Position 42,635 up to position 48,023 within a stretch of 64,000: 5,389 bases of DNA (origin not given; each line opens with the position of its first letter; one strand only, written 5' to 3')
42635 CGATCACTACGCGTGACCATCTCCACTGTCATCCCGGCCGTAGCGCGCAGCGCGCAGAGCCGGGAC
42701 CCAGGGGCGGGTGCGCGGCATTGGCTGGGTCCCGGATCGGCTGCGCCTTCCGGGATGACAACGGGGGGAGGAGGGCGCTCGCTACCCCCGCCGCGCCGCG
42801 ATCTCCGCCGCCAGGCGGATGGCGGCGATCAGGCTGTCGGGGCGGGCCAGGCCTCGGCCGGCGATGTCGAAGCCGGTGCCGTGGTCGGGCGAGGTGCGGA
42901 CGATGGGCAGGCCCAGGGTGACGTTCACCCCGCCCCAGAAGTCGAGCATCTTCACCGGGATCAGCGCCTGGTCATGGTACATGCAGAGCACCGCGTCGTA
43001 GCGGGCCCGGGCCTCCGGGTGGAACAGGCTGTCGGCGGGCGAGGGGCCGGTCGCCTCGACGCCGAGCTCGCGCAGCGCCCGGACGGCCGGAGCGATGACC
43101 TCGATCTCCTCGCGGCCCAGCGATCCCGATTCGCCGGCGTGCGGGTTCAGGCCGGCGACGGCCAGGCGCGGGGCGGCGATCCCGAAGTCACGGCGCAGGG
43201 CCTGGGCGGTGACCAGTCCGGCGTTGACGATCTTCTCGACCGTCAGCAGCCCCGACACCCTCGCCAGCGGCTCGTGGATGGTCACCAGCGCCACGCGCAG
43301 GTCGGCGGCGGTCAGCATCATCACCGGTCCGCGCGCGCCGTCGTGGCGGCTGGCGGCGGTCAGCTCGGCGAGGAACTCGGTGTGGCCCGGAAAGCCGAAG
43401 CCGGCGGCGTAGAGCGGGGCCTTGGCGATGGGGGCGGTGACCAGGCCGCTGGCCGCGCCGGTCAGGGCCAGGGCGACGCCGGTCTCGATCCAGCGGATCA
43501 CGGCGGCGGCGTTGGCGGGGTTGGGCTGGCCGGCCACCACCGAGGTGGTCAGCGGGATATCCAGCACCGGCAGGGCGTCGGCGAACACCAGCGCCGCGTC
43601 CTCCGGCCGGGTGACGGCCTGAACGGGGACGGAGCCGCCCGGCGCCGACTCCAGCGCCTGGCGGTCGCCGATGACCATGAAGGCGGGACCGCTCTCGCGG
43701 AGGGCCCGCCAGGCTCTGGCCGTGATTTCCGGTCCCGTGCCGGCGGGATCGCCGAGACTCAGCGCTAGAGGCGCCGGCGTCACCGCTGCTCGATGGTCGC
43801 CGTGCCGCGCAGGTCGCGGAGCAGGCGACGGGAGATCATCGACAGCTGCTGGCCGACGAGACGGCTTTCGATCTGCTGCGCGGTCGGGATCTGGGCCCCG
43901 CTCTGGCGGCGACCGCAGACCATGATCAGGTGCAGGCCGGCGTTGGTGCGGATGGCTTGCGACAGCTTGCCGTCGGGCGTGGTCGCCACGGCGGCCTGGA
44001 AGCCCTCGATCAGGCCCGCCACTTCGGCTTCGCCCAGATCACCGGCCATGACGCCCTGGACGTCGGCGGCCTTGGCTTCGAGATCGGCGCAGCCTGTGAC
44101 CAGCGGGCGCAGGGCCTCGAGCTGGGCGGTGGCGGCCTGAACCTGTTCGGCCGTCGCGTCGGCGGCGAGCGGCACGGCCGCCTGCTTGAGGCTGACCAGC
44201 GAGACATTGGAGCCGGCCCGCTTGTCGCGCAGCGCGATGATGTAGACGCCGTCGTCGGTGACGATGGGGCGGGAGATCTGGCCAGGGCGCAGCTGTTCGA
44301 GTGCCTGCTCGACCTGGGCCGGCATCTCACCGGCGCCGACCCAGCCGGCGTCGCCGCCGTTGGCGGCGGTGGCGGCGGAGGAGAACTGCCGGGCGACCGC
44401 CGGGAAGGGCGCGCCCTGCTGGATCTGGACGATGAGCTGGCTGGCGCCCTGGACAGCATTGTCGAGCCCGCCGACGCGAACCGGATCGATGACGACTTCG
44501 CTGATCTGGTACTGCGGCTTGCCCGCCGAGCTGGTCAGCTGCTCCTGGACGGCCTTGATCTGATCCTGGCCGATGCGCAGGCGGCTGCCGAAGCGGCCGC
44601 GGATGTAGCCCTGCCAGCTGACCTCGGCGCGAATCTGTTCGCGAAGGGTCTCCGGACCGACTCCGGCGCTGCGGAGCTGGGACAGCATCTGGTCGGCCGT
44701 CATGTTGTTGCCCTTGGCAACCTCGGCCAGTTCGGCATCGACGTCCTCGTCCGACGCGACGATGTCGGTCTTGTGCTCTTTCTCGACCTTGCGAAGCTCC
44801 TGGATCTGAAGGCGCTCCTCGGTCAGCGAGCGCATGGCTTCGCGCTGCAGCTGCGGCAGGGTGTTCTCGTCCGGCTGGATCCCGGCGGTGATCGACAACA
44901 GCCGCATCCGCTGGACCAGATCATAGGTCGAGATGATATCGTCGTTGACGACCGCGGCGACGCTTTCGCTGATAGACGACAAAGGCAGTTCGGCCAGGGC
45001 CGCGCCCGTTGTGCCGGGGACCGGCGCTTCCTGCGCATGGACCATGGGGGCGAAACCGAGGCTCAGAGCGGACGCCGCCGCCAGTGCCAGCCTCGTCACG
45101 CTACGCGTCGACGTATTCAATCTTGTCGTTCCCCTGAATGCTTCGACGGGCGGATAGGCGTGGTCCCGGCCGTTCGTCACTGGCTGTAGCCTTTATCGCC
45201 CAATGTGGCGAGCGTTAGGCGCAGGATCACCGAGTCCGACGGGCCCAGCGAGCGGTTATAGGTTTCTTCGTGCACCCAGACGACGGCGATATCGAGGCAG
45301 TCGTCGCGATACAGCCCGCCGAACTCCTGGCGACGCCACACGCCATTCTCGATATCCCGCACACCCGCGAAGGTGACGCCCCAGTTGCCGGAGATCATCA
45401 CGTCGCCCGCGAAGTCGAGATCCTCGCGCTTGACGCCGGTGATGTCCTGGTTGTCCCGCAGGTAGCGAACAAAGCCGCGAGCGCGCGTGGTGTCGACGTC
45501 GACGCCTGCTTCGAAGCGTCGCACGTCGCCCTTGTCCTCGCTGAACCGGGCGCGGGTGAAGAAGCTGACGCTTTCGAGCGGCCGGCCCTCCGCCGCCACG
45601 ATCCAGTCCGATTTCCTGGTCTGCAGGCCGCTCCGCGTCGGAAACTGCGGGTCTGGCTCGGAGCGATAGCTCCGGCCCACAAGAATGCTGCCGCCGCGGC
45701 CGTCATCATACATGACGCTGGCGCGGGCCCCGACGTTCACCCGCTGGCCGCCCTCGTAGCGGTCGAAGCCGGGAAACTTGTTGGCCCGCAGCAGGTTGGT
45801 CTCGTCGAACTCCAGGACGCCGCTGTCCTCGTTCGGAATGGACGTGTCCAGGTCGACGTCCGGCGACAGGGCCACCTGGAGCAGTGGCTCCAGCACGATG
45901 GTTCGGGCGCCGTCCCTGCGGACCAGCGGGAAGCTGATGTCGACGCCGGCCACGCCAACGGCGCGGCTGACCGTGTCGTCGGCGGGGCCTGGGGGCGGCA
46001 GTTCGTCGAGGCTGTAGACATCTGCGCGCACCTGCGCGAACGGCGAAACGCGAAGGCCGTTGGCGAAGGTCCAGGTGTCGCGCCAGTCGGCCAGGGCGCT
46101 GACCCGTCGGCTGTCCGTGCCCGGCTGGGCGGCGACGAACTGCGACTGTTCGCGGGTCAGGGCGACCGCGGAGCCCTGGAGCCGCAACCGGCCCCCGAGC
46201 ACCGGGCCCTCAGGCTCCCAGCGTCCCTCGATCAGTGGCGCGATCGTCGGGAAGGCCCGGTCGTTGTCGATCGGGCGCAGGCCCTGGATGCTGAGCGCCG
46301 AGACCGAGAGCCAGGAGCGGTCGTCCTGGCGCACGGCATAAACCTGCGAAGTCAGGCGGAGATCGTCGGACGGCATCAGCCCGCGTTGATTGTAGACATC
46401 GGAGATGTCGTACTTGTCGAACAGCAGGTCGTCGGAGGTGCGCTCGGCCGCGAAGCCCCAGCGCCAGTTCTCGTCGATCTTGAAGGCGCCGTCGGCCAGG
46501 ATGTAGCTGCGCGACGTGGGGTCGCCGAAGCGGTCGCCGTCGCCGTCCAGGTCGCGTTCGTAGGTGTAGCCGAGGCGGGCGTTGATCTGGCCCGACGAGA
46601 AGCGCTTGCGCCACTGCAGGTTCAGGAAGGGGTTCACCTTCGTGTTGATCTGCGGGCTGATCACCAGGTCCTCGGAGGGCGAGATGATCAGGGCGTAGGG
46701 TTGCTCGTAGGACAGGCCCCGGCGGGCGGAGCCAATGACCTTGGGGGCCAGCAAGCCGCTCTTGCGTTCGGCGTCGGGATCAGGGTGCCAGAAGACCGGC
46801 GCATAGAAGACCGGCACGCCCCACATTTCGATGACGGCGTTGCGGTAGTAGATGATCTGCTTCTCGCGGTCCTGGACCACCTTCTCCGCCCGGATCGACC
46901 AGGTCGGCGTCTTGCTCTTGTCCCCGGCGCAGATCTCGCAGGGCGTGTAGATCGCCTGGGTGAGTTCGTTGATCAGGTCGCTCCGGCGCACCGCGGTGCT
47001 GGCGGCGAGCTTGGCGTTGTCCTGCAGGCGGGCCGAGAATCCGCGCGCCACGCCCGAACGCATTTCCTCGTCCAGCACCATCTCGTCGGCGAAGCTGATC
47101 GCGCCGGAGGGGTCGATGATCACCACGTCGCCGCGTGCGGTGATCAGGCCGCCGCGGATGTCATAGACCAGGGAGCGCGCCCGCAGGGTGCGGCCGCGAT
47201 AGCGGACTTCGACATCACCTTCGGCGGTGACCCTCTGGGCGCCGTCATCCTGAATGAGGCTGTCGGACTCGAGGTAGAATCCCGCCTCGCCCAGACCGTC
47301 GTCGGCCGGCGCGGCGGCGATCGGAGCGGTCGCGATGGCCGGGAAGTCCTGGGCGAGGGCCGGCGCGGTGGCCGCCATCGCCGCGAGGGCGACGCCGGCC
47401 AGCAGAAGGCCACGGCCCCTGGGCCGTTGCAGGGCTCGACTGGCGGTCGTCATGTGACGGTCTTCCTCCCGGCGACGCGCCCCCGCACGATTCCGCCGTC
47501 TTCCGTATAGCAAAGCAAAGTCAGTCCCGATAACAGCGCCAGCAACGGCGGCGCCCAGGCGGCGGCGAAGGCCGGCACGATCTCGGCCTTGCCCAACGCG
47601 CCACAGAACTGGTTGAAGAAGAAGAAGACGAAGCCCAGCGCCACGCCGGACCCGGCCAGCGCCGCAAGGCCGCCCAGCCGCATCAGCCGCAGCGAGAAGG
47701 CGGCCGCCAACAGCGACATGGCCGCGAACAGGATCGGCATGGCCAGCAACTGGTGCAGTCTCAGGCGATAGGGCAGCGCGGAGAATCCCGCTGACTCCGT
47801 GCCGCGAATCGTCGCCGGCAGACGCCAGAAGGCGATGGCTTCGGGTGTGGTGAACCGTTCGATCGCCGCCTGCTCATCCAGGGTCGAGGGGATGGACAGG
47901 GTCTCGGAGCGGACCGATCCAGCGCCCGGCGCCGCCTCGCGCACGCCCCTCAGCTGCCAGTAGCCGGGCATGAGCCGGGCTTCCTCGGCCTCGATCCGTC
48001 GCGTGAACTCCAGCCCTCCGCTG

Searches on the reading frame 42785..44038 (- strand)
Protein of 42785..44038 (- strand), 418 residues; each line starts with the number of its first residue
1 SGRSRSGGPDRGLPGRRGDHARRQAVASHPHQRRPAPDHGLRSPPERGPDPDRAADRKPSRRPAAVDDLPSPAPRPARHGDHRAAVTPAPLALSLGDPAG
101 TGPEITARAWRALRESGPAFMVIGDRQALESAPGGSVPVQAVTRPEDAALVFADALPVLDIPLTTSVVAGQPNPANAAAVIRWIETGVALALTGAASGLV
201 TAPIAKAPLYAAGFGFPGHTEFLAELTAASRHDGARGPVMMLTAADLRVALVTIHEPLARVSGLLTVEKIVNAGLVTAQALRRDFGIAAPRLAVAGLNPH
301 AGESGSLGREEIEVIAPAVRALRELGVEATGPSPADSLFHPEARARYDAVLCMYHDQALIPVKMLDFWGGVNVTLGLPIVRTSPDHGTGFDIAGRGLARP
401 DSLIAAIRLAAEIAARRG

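Call 66: search_protein_families(library=pfam, proteins=[window:42785-44038:-], max_evalue=0.00001)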
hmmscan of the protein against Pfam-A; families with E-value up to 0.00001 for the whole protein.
window:42785-44038:- (418 aa): 1 family
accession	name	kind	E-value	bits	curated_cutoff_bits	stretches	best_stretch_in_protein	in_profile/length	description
PF04166.17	PdxA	-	5.7e-103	344.7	27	1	120-410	5-286/286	Pyridoxal phosphate biosynthetic protein PdxA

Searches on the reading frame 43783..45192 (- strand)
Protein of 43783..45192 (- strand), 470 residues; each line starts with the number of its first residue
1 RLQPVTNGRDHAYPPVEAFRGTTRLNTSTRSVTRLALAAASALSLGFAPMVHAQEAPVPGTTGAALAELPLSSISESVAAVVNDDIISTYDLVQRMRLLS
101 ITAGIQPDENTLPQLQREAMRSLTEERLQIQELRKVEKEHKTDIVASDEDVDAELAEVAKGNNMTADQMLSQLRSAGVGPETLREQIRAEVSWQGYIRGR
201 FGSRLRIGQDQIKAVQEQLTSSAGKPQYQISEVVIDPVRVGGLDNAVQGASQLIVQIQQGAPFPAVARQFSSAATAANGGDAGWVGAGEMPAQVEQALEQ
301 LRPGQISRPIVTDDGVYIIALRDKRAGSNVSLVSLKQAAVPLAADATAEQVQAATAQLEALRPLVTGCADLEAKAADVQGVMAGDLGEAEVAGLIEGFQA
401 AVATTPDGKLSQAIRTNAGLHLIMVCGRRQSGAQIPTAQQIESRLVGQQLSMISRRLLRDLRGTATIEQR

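Call 66: search_protein_families(library=pfam, proteins=[window:43783-45192:-], max_evalue=0.00001)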
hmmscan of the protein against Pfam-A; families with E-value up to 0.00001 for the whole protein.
window:43783-45192:- (470 aa): 4 families
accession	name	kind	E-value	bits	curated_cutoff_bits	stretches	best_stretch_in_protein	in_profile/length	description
PF00639.27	Rotamase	-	1.7e-21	77.4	21.7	1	245-322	17-96/97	PPIC-type PPIASE domain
PF13616.12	Rotamase_3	-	2.6e-20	73.5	22.5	1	245-324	35-115/116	PPIC-type PPIASE domain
PF09312.16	SurA_N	-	8.2e-14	52.2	30.8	1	77-191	3-112/118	SurA N-terminal domain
PF13145.12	Rotamase_2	-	4.2e-09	37.7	27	0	278-332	61-116/121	PPIC-type PPIASE domain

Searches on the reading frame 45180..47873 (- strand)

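Call 66: search_protein_families(library=pfam, proteins=[window:45180-47873:-], max_evalue=0.00001)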
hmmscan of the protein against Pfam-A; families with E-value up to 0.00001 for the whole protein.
window:45180-47873:- (898 aa): 1 family
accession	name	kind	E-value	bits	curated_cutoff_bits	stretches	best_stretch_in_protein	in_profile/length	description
PF04453.20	LptD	-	8.8e-58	196.9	22.4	1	454-831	2-384/384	LPS transport system D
